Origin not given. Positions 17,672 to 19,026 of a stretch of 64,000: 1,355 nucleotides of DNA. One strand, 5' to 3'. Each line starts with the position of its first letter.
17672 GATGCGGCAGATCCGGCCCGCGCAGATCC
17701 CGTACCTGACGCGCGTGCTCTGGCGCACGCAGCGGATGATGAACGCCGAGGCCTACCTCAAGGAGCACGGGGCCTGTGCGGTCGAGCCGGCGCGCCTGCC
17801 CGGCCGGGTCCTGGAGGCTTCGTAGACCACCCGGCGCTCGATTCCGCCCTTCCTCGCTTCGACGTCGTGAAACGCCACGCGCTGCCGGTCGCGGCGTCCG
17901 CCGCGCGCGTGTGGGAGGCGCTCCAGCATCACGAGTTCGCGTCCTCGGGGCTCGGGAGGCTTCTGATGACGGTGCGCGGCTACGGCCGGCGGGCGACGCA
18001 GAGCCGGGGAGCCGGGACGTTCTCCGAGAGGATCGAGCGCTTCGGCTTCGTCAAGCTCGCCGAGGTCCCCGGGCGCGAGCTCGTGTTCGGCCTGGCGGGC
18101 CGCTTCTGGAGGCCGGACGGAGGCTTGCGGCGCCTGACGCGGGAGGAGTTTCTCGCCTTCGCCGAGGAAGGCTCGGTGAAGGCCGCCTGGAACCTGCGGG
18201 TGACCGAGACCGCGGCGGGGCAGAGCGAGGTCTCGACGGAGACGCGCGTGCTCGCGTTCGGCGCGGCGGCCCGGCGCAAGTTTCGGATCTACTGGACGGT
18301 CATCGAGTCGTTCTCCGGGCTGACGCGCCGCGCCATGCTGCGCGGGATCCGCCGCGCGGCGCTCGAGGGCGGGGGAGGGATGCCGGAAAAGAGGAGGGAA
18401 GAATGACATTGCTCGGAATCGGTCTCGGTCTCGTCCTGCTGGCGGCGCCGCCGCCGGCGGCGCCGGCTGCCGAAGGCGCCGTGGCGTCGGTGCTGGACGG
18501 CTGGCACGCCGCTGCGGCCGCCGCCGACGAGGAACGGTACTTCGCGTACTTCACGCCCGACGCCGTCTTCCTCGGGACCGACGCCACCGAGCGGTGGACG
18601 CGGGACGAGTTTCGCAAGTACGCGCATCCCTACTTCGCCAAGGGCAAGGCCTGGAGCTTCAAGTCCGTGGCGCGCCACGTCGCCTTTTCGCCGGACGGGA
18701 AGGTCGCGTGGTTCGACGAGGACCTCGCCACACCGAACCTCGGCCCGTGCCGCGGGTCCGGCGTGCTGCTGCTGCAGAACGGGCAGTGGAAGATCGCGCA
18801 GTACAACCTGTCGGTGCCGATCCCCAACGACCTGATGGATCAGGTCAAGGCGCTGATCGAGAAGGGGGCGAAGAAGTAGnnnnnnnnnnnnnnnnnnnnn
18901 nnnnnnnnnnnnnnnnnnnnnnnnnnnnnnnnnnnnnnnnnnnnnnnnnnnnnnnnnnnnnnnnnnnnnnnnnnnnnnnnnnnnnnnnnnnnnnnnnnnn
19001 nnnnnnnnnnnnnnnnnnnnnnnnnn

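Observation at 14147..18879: Radical SAM/SPASM, LpxL-type acyltransferase, B12-binding radical SAM, SRPBCC-like and NTF2-like genes: candidate lipid-tail tailoring cassette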

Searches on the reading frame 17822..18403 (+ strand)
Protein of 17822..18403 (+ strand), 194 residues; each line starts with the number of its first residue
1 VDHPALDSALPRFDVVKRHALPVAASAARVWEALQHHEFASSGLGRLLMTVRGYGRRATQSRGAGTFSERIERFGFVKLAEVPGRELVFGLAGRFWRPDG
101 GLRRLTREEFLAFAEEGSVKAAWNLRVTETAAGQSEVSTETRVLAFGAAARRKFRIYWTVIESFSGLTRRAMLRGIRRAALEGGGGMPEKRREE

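Call 7: search_protein_families(library=pfam, max_evalue=0.01, proteins=[window:17822-18403:+])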
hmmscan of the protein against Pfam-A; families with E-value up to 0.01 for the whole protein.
seq(194 aa): 0 families

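Call 8: search_protein_families(library=ncbifam, max_evalue=0.01, proteins=[window:17822-18403:+])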
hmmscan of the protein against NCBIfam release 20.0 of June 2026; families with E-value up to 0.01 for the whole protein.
seq(194 aa): 0 families

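Call 63: find_homologous_proteins(query=window:17834-18403:+, max_evalue=0.001)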
Query window:17834-18403:+ (190 aa): 411 proteins with E <= 0.001 among 1796 candidates; the best 120 are listed.
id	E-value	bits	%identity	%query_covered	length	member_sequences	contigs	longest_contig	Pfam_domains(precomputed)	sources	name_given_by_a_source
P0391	1.0e-84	301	100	77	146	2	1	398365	-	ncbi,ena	-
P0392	2.4e-78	280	72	97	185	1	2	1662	-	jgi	jgi:hypothetical protein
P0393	2.6e-76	273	84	81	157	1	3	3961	-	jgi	jgi:hypothetical protein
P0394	3.1e-74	267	78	87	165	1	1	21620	-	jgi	jgi:hypothetical protein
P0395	3.1e-72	260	69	96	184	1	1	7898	-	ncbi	ncbi:MAG: hypothetical protein ACRD3M_07490 [Thermoanaerobaculia bacterium]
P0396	9.3e-72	259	86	77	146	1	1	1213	-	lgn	-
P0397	3.0e-71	257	86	77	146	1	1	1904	-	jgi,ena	-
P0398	7.9e-70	252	84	77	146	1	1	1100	-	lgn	-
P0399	1.2e-67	245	86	72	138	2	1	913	-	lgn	-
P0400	3.9e-66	240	68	93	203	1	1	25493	-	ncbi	-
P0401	2.8e-64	234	67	90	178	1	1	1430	-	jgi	jgi:hypothetical protein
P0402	5.9e-62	227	64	93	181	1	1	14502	-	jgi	jgi:hypothetical protein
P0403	1.9e-60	222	68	84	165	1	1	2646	-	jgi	jgi:hypothetical protein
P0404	4.8e-60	220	58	96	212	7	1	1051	-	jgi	jgi:hypothetical protein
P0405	2.0e-59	218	59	95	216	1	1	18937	-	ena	-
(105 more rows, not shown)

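Call 64: find_encoding_contigs(protein=P0391, flank=10000, max_places=2)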
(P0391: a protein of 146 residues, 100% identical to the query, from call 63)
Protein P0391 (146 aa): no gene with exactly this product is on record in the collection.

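Call 67: list_cluster_members(proteins=[P0391])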
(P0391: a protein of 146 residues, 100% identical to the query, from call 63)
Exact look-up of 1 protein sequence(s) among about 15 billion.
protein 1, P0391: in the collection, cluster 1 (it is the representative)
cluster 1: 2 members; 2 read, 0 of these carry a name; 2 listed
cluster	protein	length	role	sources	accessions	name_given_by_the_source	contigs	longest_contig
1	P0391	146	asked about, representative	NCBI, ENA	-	-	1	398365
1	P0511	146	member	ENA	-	-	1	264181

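Call 71: predict_structure(alignment_id=A2)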
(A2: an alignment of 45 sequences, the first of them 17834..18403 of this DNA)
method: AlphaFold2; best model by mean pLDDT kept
length: 190 residues; sequences in the alignment: 45
mean_pLDDT: 86.7   pTM: 0.81
mean pLDDT of the five models: 86.7, 86.5, 84.5, 83.4, 83.0
residues with pLDDT >= 90: 127; 70-90: 27; 50-70: 27; < 50: 9
segments of 3 or more residues with pLDDT < 50: 181-184, 186-188
pLDDT, mean of each block of 10 residues (from residue 1): 97 97 96 71 58 57 87 95 97 87 97 97 97 98 97 90 91 89 48
secondary structure, 60 per line:
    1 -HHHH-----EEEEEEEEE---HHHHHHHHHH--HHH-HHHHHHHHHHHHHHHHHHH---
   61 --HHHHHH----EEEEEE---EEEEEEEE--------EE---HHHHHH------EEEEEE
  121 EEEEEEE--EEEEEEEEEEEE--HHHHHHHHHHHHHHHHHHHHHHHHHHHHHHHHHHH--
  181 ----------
elements in order: H2-5 E11-19 H23-32 H39-57 H63-68 E73-78 E82-89 H103-108 E115-127 E130-141 H144-178

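Call 75: fold_search(model_id=the predicted structure, library=pdb)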
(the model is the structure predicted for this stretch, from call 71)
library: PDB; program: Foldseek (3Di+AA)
matches with E <= 10: 1130; with E <= 0.001: 3
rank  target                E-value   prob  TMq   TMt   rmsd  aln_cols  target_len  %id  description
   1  3tfz_C                4.4e-04  1.00  0.37  0.41   8.7       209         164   15  Crystal structure of Zhui aromatase/cyclase from Streptomcyes sp. R1128 (released 2011-09-14)
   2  1icx                  7.0e-04  0.99  0.34  0.40   9.1       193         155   10  CRYSTAL STRUCTURE OF PATHOGENESIS-RELATED PROTEIN LLPR10.1A FROM YELLOW LUPINE (released 2002-07-10)
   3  1ifv_A                8.9e-04  0.99  0.31  0.37  10.2       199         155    9  CRYSTAL STRUCTURE OF PATHOGENESIS-RELATED PROTEIN LLPR10.1B FROM YELLOW LUPINE (released 2002-07-10)
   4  3tfz_F                1.1e-03  1.00  0.37  0.42   9.3       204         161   14  Crystal structure of Zhui aromatase/cyclase from Streptomcyes sp. R1128 (released 2011-09-14)
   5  2ns9_B                1.1e-03  0.99  0.32  0.38   8.9       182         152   15  Crystal structure of protein APE2225 from Aeropyrum pernix K1, Pfam COXG (released 2006-11-14)
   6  6awv_B                1.1e-03  0.97  0.31  0.36  10.2       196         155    9  Ara h 8.01 in complex with epicatechin (released 2018-09-12)
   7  4bk6_A                1.2e-03  0.99  0.34  0.39   9.9       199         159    8  Crystal Structure of a dimeric variant of Bet v 1 (released 2013-11-27)
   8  4a80                  1.3e-03  0.98  0.32  0.38  10.3       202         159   10  Crystal Structure of Major Birch Pollen Allergen Bet v 1 a in complex with 8-Anilinonaphthalene-1-sulfonate (ANS) (released 2012-05-30)
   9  2ns9_A                1.3e-03  0.97  0.30  0.37   9.6       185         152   16  Crystal structure of protein APE2225 from Aeropyrum pernix K1, Pfam COXG (released 2006-11-14)
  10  3tfz_B                1.4e-03  0.99  0.36  0.40   9.4       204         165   16  Crystal structure of Zhui aromatase/cyclase from Streptomcyes sp. R1128 (released 2011-09-14)
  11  4a84                  1.4e-03  0.99  0.35  0.40   9.6       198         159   10  Crystal Structure of Major Birch Pollen Allergen Bet v 1 a F30V mutant in complex with deoxycholate. (released 2012-05-30)
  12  3tfz_A                1.5e-03  0.98  0.34  0.37   9.0       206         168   16  Crystal structure of Zhui aromatase/cyclase from Streptomcyes sp. R1128 (released 2011-09-14)
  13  5non_C                1.8e-03  1.00  0.40  0.48   9.5       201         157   14  Structure of truncated Norcoclaurine Synthase from Thalictrum flavum with product mimic (released 2017-09-27)
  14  3tfz_E                1.8e-03  0.99  0.36  0.40   9.0       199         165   15  Crystal structure of Zhui aromatase/cyclase from Streptomcyes sp. R1128 (released 2011-09-14)
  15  4btz                  1.9e-03  0.98  0.33  0.39  10.0       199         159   10  Crystal Structure of peroxinitrite treated Major Birch Pollen Allergen Bet v 1.0101 (isoform a) (released 2014-07-02)
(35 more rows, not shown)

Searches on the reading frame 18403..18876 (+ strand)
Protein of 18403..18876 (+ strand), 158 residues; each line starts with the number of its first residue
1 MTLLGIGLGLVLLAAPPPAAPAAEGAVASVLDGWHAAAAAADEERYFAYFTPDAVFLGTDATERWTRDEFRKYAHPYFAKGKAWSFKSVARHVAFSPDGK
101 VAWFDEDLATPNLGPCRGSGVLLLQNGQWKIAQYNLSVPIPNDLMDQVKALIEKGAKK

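Call 7: search_protein_families(library=pfam, max_evalue=0.01, proteins=[window:18403-18876:+])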
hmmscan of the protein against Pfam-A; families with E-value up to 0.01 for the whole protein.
seq(158 aa): 3 families
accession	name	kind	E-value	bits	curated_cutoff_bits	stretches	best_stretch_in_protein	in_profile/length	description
PF13474.12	SnoaL_3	-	1.2e-31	109.9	22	1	27-141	1-121/121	SnoaL-like domain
PF14534.12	DUF4440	-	1.4e-07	32.4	25.2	1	29-131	3-107/107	Domain of unknown function (DUF4440)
PF12680.13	SnoaL_2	-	0.0018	19.3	27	1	33-105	3-72/102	SnoaL-like domain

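Call 8: search_protein_families(library=ncbifam, max_evalue=0.01, proteins=[window:18403-18876:+])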
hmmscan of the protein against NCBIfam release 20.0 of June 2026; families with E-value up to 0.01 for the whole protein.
seq(158 aa): 1 family
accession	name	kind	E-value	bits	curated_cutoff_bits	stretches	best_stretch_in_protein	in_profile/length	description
TIGR02246.1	TIGR02246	subfamily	5.8e-09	36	33.95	1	24-98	3-78/128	SgcJ/EcaC family oxidoreductase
